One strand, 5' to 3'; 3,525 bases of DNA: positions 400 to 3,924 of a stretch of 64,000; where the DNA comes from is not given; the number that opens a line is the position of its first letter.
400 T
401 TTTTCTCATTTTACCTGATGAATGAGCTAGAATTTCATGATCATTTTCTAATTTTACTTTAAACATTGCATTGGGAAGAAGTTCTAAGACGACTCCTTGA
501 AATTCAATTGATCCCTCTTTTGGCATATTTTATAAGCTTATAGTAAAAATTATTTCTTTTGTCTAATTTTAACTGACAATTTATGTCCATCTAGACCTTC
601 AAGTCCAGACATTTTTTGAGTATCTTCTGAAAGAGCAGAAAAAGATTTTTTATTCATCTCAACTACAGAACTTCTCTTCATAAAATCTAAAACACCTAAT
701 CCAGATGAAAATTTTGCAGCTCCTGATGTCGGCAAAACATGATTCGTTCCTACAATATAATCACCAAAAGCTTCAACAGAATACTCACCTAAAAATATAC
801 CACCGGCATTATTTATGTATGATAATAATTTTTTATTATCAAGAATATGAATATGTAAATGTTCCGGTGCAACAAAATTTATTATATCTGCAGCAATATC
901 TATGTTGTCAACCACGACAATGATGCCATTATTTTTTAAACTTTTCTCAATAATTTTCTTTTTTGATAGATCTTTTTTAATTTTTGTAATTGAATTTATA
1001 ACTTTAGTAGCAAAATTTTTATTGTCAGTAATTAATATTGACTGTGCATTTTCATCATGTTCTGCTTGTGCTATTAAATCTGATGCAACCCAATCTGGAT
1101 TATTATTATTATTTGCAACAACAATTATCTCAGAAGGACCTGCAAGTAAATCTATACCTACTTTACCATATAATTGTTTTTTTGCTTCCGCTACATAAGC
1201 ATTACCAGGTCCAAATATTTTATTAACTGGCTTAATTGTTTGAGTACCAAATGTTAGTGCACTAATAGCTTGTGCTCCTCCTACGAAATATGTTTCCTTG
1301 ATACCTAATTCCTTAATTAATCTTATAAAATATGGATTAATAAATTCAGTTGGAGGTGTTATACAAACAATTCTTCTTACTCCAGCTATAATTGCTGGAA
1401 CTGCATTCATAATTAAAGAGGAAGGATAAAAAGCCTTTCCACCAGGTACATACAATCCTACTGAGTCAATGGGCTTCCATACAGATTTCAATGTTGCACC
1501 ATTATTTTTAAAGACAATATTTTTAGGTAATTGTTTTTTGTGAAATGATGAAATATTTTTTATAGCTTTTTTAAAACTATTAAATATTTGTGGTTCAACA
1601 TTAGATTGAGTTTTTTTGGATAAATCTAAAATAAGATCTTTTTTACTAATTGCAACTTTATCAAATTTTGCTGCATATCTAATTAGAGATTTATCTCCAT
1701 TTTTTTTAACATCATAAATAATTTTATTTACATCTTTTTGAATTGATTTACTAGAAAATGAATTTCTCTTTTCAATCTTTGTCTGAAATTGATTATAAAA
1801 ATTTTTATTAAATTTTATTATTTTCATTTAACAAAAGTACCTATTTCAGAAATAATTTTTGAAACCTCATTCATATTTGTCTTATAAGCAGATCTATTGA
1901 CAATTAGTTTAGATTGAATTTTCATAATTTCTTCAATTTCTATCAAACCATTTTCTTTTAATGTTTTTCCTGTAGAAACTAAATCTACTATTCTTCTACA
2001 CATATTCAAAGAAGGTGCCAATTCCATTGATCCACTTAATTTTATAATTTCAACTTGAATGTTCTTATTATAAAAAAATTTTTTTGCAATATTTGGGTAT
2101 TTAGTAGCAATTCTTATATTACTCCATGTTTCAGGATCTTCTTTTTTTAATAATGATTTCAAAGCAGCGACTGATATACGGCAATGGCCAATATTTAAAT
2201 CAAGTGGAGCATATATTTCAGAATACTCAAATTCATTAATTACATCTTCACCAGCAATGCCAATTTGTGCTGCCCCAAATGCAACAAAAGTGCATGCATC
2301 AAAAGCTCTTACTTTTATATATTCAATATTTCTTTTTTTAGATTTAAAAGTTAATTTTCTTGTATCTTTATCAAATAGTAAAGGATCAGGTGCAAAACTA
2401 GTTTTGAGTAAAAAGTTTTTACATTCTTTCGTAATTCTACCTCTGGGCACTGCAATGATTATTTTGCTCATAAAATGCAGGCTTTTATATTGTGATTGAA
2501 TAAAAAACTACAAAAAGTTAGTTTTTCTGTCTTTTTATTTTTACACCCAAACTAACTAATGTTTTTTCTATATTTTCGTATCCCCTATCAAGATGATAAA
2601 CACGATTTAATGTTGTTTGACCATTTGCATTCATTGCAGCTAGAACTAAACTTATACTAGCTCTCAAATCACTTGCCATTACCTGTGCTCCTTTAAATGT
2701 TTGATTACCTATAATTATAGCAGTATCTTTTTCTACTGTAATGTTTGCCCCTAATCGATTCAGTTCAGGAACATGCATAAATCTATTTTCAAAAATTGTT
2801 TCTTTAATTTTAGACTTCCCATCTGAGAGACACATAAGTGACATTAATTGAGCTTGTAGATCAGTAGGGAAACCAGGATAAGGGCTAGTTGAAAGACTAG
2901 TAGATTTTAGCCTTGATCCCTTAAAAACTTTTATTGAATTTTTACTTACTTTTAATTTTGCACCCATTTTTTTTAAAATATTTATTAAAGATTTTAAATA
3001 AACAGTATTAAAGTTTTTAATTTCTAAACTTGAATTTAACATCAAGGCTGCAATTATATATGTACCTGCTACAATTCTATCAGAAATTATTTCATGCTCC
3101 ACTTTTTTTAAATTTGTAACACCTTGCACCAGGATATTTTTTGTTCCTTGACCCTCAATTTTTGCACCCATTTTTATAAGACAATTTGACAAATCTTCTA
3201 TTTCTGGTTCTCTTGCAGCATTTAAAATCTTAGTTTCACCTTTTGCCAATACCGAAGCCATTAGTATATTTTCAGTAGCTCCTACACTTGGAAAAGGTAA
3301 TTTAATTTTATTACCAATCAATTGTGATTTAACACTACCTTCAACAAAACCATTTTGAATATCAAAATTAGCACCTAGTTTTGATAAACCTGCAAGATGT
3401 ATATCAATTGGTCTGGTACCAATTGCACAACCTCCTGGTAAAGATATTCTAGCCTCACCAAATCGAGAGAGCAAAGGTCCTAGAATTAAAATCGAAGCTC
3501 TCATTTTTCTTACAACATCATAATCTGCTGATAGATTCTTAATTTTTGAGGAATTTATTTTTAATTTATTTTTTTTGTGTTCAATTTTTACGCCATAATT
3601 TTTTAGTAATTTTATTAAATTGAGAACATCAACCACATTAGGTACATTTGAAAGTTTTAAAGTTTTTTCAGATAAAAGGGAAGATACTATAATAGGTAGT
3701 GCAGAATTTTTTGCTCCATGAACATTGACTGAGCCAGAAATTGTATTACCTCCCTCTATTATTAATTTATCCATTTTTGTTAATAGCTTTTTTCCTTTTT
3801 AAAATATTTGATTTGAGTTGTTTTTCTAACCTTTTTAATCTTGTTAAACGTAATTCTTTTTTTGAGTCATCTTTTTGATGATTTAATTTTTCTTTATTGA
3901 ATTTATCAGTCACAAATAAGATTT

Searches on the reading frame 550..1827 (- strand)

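Call 86: search_protein_families(library=pfam, proteins=[window:550-1827:-], max_evalue=0.001)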
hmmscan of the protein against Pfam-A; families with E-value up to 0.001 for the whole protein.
window:550-1827:- (425 aa): 1 family
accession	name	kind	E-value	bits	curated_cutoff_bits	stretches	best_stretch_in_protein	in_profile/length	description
PF00815.25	Histidinol_dh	-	1.1e-151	505.9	27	1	20-422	2-410/411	Histidinol dehydrogenase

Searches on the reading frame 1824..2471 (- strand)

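Call 86: search_protein_families(library=pfam, proteins=[window:1824-2471:-], max_evalue=0.001)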
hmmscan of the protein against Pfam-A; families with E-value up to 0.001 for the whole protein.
window:1824-2471:- (215 aa): 1 family
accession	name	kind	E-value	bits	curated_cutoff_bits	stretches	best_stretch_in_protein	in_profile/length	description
PF01634.23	HisG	-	4.5e-49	166.9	25.5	1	55-210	1-156/158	ATP phosphoribosyltransferase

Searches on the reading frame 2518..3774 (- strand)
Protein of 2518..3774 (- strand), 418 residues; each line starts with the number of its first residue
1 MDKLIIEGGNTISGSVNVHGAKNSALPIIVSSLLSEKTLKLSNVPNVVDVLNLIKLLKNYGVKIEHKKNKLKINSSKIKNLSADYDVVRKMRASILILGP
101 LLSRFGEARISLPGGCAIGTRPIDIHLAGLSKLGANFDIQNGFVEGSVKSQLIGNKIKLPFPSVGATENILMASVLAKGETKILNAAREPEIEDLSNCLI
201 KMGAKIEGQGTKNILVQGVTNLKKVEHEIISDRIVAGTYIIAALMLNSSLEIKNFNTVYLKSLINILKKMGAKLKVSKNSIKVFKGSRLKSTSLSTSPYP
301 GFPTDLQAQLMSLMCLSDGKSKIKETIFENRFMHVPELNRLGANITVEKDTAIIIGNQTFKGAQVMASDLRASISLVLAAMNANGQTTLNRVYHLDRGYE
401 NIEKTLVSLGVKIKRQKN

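Call 86: search_protein_families(library=pfam, proteins=[window:2518-3774:-], max_evalue=0.001)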
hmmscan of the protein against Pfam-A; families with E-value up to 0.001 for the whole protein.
window:2518-3774:- (418 aa): 1 family
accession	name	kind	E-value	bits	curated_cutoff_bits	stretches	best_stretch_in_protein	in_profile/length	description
PF00275.25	EPSP_synthase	-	8.8e-105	351.2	22.8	1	7-406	2-417/417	EPSP synthase (3-phosphoshikimate 1-carboxyvinyltransferase)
